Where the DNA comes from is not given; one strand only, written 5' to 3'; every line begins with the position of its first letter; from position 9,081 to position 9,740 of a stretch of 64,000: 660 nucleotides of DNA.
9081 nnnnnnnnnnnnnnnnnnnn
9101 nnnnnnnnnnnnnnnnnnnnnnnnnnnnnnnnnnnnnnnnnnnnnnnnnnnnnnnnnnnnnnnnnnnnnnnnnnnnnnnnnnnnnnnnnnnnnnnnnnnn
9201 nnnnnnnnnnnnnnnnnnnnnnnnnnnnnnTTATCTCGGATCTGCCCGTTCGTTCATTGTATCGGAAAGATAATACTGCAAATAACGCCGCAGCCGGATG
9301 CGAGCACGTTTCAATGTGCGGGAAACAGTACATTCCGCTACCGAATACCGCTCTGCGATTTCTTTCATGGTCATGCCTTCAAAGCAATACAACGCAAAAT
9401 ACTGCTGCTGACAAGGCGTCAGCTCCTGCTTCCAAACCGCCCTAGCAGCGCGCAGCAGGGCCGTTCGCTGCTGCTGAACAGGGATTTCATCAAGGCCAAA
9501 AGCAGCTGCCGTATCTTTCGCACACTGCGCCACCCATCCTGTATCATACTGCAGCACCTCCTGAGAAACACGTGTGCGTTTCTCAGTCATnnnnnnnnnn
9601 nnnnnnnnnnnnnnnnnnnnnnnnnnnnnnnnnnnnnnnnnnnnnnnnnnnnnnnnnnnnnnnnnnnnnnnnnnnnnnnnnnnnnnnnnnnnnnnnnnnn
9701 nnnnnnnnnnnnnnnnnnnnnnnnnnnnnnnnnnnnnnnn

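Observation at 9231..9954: Perfect LexA (SOS) box controlling an orphan coiled-coil plus sigma-region-4-only gene pair between two cellulosomal genes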

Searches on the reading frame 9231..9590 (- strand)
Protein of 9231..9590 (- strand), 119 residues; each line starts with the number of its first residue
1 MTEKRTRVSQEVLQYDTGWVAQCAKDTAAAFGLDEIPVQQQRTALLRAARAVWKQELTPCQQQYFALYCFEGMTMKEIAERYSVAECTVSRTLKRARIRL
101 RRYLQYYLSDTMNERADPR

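Call 3: search_protein_families(library=pfam, proteins=[window:9231-9590:-], max_evalue=1)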
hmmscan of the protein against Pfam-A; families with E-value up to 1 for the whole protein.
window:9231-9590:- (119 aa): 18 families
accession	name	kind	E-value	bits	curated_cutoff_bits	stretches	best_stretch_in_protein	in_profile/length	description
PF04545.22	Sigma70_r4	-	5.2e-09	35.9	24.1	1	55-101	3-49/50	Sigma-70, region 4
PF08281.18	Sigma70_r4_2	-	5.4e-08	32.8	25.7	1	55-100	9-54/54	Sigma-70, region 4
PF04297.20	UPF0122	-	1.7e-07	31.8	22.7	1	52-103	13-64/101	Putative helix-turn-helix protein, YlxM / p13 like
PF07638.17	Sigma70_ECF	-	5.1e-06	26.9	21.1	1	56-104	135-183/185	ECF sigma factor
PF13384.12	HTH_23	-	5.1e-05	23.4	24.6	1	66-95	10-40/50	Homeodomain-like domain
PF04552.19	Sigma54_DBD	-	0.0043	17.2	22.8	1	38-99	18-76/160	Sigma-54, DNA binding domain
PF00196.25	GerE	-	0.0053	16.8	23.5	1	68-93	13-38/57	Bacterial regulatory proteins, luxR family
PF01047.28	MarR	-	0.0057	17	24.6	1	67-95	12-40/59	MarR family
PF13518.12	HTH_28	-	0.013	16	25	1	68-97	8-37/52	Helix-turn-helix domain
PF00356.27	LacI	-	0.013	15.7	27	1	74-95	1-22/46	Bacterial regulatory proteins, lacI family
PF13542.12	HTH_Tnp_ISL3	-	0.013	15.4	27.4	1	62-95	17-49/51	Helix-turn-helix domain of transposase family ISL3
PF01978.25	TrmB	-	0.032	14.5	25.6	1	63-95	13-45/68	Sugar-specific transcriptional regulator TrmB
PF15978.11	TnsD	-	0.032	13.7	32.4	1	51-96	185-223/355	Tn7-like transposition protein D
PF08765.17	Mor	-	0.052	14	24.9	1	70-106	69-105/107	Mor transcription activator family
PF05225.22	HTH_psq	-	0.086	13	20.4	0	68-95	11-39/45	helix-turn-helix, Psq domain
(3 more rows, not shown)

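Call 6: search_protein_families(library=ncbifam, proteins=[window:9231-9590:-], max_evalue=1)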
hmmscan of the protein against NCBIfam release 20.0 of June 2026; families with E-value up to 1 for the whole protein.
window:9231-9590:- (119 aa): 64 families (the best 25 are shown)
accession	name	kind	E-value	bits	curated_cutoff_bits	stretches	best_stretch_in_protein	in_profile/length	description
TIGR02937.1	sigma70-ECF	superfamily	4.4e-11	42.7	42.9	1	41-104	103-165/165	sigma-70 family RNA polymerase sigma factor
NF045758.2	YlxM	equivalog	1e-08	35.1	80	1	53-103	13-63/72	YlxM family DNA-binding protein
TIGR02999.1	Sig-70_X6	subfamily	1.3e-07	31.6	126.15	1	41-104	118-182/183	ECF-type sigma factor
TIGR02985.1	Sig70_bacteroi1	subfamily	8.6e-07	29.3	126.4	1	55-104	113-162/162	RNA polymerase sigma-70 factor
TIGR03001.1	Sig-70_gmx1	subfamily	1.8e-06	27.5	154.6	1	39-110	144-215/244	RNA polymerase sigma-70 factor, Myxococcales family 1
NF009172.0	PRK12519.1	subfamily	4.3e-06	26.4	222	1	19-107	109-192/194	RNA polymerase sigma factor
NF058625.1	sigma_PG0214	equivalog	5e-06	26.3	130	1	55-105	112-162/170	GFO_1088 family ECF-type sigma factor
NF001070.0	PRK00118.1-6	equivalog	7.5e-06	26.2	117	1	53-105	15-67/110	putative DNA-binding protein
NF004935.0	PRK06288.1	equivalog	7.8e-05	22.4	343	1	55-104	213-262/270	RNA polymerase sigma factor WhiG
NF008888.0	PRK11922.1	equivalog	7.9e-05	22.4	204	1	61-112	153-204/231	RNA polymerase sigma factor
NF007228.0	PRK09646.1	subfamily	0.00011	21.9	226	1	55-105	141-191/194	ECF RNA polymerase sigma factor SigK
NF001073.0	PRK00118.2-3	equivalog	0.00016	22.2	128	1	46-113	10-77/99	putative DNA-binding protein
NF001075.0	PRK00118.2-6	equivalog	0.00017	22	151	1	50-94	19-63/114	putative DNA-binding protein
NF009179.0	PRK12527.1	equivalog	0.00025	21.1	162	1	38-103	91-156/159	RNA polymerase sigma factor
NF001068.0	PRK00118.1-4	equivalog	0.0003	21.3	125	1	51-104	14-67/113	putative DNA-binding protein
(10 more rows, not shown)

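Call 7: search_protein_families(library=phrogs, proteins=[window:9231-9590:-], max_evalue=1)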
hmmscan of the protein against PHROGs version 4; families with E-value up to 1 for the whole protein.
window:9231-9590:- (119 aa): 40 families (the best 25 are shown)
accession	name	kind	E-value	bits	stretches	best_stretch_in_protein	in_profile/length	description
phrog_1740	-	transcription regulation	1e-09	38.5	1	35-106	147-218/567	RNA polymerase sigma factor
phrog_11138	-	unknown function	1.7e-08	35.9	1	3-105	40-140/142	-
phrog_3512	-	transcription regulation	3e-05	25.2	1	49-105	58-114/130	sigma factor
phrog_351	-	transcription regulation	4.7e-05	23.1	1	47-107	666-729/928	RNA polymerase sigma factor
phrog_7545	-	DNA, RNA and nucleotide metabolism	9.6e-05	23.6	1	66-102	12-48/160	HNH endonuclease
phrog_1190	-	transcription regulation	0.00013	22.8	1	57-108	112-163/167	RNA polymerase sigma factor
phrog_664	-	DNA, RNA and nucleotide metabolism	0.00015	22.7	1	42-102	23-81/210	DNA binding protein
phrog_4151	-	DNA, RNA and nucleotide metabolism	0.00015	22.6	1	65-95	14-43/154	DNA binding protein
phrog_3282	-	transcription regulation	0.00017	22.5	1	55-100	46-90/158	sigma factor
phrog_8446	-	DNA, RNA and nucleotide metabolism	0.00041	21.1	1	66-113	22-65/211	HNH endonuclease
phrog_323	-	transcription regulation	0.00041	21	1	26-106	116-198/319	transcriptional regulator, D5-like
phrog_517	-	DNA, RNA and nucleotide metabolism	0.00043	22.2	1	44-95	73-124/128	HTH DNA binding protein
phrog_836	-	transcription regulation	0.0025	18.9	1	40-98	76-122/133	late transcriptional activator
phrog_36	-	transcription regulation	0.0056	17.3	1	55-107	138-190/220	transcriptional regulator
phrog_51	-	head and packaging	0.0087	16.8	1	59-96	8-45/261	terminase small subunit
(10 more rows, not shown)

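Call 8: find_homologous_proteins(query=window:9231-9590:-)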
Query window:9231-9590:- (119 aa): 3 proteins with E <= 0.001 among 10 candidates.
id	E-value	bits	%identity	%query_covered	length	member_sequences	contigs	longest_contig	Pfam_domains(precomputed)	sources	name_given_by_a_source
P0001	4.5e-72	257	100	100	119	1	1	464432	PF07638.18,PF04545.23,PF08281.19,PF04297.21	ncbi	-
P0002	2.4e-55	203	82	98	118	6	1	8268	PF07638.18,PF04545.23,PF08281.19,PF04297.21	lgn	-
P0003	3.6e-9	55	56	48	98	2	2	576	PF13384.13,PF13936.13,PF04545.23,PF12802.14,PF08281.19,PF04297.21,PF01325.26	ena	-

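Call 10: find_encoding_contigs(protein=P0002, flank=10000)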
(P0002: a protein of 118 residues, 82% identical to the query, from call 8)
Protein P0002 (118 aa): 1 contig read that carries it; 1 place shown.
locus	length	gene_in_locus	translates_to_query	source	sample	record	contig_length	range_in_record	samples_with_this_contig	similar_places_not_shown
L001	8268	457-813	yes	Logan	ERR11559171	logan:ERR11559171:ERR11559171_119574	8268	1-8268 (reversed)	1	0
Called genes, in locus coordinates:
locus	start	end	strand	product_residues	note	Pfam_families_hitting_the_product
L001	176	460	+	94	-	-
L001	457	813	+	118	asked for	PF07638:Sigma70_ECF (weak), PF04297:UPF0122, PF04545:Sigma70_r4, PF08281:Sigma70_r4_2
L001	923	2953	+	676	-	PF07745:Glyco_hydro_53, PF00404:Dockerin_1 (weak)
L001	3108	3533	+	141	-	-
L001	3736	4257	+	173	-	PF02559:CarD_TRCF_RID (weak)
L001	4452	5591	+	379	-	-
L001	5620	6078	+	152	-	PF00383:dCMP_cyt_deam_1, PF14437:MafB19-deam, PF14439:Bd3614-deam (weak)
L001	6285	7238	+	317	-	PF01073:3Beta_HSD, PF01370:Epimerase, PF04321:RmlD_sub_bind, PF16363:GDP_Man_Dehyd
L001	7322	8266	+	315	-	?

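Call 11: find_encoding_contigs(protein=P0001, flank=10000, max_places=3)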
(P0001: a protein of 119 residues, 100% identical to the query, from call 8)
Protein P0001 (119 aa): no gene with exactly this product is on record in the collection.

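Call 12: find_encoding_contigs(protein=P0003, flank=5000, max_places=3)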
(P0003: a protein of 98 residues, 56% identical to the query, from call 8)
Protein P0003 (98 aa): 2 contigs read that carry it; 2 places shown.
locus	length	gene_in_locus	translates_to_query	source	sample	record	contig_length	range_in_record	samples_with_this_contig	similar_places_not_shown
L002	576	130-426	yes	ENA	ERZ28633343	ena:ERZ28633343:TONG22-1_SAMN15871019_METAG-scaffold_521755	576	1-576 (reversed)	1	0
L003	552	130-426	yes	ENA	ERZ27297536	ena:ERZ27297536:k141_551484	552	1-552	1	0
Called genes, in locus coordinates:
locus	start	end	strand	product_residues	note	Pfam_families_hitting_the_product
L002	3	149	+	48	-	?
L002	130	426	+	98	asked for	PF04297:UPF0122, PF13936:HTH_38, PF01325:Fe_dep_repress (faint), PF04545:Sigma70_r4, PF08281:Sigma70_r4_2, PF12802:MarR_2 (weak), PF13384:HTH_23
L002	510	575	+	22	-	?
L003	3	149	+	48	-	?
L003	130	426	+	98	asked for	PF04297:UPF0122, PF13936:HTH_38, PF01325:Fe_dep_repress (faint), PF04545:Sigma70_r4, PF08281:Sigma70_r4_2, PF12802:MarR_2 (weak), PF13384:HTH_23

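Call 20: find_related_loci(query=A2, collection=genome_contigs, flank=10000)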
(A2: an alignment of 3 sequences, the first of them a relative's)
Query A2 (119 aa) in genome_contigs; peptide patterns used: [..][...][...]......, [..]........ (x = any residue, [..] = any of these).
38 stretches matched a pattern; 8 encode a relative of the query (tblastn E <= 1e-3); 8 distinct loci.
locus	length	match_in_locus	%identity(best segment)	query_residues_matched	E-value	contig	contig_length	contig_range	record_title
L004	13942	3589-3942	82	1-118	1e-47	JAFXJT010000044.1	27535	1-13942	MAG: Oscillospiraceae bacterium isolate RGIG6478 Sheep_Rectum.Co__c2030140, whole genome shotgun sequence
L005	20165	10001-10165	56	54-108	7e-14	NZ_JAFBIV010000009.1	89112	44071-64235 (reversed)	Oscillibacter valericigenes strain An860 An860_NODE_9_length_89112_cov_30.331596_pilon, whole genome shotgun sequence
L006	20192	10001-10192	55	45-108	2e-13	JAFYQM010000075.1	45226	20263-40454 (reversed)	MAG: Oscillibacter sp. isolate RGIG7329 Water_buffalos_Cecum-4__c687358, whole genome shotgun sequence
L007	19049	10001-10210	52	39-108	2e-13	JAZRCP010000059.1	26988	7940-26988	MAG: Dysosmobacter sp. isolate T1900045512_YK20190206.MAGScoT_cleanbin_000045 SGB_7574_k141_1550354, whole genome shotgu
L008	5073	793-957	55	54-108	3e-13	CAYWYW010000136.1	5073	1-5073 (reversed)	MAG TPA_asm: uncultured Oscillibacter sp. isolate binchicken_co240_61 genome assembly, contig: NODE_12200_length_5073_co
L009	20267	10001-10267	37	9-108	7e-12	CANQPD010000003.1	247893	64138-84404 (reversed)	MAG: uncultured Dysosmobacter sp. isolate Lapin-012__bin49 genome assembly, contig: Lapin-012__NODE_32_length_247893_cov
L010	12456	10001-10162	48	55-108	6e-11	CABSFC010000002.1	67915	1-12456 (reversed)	MAG TPA_asm: uncultured Oscillibacter sp. isolate MGYG-HGUT-02229 genome assembly, contig: GUT_GENOME139388_2, whole gen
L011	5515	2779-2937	45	54-106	8e-11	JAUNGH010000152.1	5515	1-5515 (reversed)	MAG: Oscillospiraceae bacterium isolate S26M_St_46 NODE_8359_length_5515_cov_9.287729, whole genome shotgun sequence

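Call 26: search_protein_representatives(alignment_id=A2)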
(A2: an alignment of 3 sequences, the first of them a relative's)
Query: 3 sequences, 118 profile positions. Proteins with E-value up to 0.001 (for the whole library): 3257; up to 1e-10: 398; up to 1e-30: 2. The best 150 are listed.
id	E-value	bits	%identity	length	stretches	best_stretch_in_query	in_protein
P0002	7.6e-65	232.7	-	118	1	1-117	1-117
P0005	4.3e-34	133.5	-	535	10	48-99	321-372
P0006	2.9e-29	118.0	-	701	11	59-102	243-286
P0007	8.1e-29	116.5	-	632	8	34-101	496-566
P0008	4.8e-27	110.8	-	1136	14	63-106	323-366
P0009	1.2e-26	109.5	-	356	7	61-102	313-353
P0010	4.4e-26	107.7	-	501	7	46-101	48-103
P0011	7.7e-25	103.7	-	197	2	18-114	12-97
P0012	1.2e-23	99.9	-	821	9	66-97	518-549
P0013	4.3e-23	98.0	-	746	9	66-101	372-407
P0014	9.1e-23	97.0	-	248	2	46-109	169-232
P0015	1.2e-22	96.6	-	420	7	47-103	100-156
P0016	4.9e-22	94.6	-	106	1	36-110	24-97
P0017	6.6e-22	94.2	-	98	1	2-108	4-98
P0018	1.5e-21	93.0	-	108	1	7-108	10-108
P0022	4.1e-20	88.4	-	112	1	5-108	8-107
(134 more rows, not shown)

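Call 31: list_cluster_members(proteins=[window:9231-9590:-, window:9587-9871:-, L005:9851-10168:+, L005:9872-10168:+, L005:9658-9891:+, L005:8196-8954:-, P0017, P0016, P0018, P0022])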
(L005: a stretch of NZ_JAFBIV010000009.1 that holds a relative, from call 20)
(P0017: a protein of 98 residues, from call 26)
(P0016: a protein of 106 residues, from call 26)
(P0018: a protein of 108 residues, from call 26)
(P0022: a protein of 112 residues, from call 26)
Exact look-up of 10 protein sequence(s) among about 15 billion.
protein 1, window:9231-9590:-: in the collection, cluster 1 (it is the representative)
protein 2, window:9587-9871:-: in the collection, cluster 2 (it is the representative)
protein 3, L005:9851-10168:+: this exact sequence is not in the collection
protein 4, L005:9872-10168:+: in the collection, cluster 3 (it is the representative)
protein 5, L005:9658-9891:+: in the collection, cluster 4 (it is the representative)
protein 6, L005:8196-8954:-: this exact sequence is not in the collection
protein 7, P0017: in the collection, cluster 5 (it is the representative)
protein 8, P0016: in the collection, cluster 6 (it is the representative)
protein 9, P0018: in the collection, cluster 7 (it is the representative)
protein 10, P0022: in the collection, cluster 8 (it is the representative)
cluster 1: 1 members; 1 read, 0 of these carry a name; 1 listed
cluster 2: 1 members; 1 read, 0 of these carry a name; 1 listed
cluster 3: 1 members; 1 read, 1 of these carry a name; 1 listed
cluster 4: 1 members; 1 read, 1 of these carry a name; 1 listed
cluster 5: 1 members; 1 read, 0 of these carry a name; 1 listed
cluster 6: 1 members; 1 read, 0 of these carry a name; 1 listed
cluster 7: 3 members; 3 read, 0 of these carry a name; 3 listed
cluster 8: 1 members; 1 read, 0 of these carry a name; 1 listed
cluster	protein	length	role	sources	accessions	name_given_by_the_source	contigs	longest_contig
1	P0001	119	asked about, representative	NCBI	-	-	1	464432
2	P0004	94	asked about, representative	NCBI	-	-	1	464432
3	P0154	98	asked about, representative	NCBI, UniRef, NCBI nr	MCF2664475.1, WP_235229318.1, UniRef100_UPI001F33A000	sigma-70 family RNA polymerase sigma factor [Oscillibacter valericigenes] | sigma-70 family RNA polymerase sigma factor n=1 Tax=Oscillibacter valericigenes ...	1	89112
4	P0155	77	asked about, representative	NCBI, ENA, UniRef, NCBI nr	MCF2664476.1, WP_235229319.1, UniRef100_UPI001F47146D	hypothetical protein JQM66_07855 [Oscillibacter valericigenes] | hypothetical protein n=1 Tax=Oscillibacter valericigenes TaxID=351091 RepID=UPI001F47146D | hypothetical protein [Oscillibacter valericigenes]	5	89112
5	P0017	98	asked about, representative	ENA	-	-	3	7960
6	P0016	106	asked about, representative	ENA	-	-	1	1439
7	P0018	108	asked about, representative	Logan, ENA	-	-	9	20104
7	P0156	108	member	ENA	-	-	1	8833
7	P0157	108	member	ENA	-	-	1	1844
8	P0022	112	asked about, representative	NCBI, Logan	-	-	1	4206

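Call 37: find_related_loci(query=A4, collection=viral_contigs, flank=6000)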
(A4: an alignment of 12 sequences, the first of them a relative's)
Query A4 (119 aa) in viral_contigs; peptide patterns used: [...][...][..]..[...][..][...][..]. (x = any residue, [..] = any of these).
49 stretches matched a pattern, but none encodes a relative of the query by tblastn (E <= 1e-3).

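Call 39: find_related_loci(query=A5, collection=metagenome_contigs, flank=6000)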
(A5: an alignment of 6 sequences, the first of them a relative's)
Query A5 (119 aa) in metagenome_contigs; peptide patterns used: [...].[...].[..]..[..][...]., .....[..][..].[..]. (x = any residue, [..] = any of these).
289 stretches matched a pattern; 142 encode a relative of the query (tblastn E <= 1e-3); the best 80 are kept; 80 distinct loci.
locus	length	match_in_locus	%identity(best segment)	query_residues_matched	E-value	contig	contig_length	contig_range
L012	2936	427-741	42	1-110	6e-21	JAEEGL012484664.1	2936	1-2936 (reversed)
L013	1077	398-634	54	29-108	4e-19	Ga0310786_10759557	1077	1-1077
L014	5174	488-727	47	24-108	1e-17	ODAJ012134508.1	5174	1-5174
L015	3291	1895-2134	47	24-108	2e-17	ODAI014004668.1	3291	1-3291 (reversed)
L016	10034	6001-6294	40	7-108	1e-15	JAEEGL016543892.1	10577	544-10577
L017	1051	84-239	63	58-109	7e-15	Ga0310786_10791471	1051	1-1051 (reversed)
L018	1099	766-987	49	33-108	8e-15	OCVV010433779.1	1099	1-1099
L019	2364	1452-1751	38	4-106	2e-14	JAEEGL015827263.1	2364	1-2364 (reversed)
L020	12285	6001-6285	35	7-108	3e-14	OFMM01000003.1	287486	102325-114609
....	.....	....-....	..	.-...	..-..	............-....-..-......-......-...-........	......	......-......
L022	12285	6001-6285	35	7-108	3e-14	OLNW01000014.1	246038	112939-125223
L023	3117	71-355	35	7-108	2e-14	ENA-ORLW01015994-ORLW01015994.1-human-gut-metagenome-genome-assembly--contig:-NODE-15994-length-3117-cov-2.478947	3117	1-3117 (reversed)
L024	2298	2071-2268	55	54-118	3e-14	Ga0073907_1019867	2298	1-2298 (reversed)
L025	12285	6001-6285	35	7-108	3e-14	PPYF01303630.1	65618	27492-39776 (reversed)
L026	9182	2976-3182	52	40-108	5e-14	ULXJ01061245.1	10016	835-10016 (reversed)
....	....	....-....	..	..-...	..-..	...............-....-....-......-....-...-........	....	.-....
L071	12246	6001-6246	34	21-107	5e-11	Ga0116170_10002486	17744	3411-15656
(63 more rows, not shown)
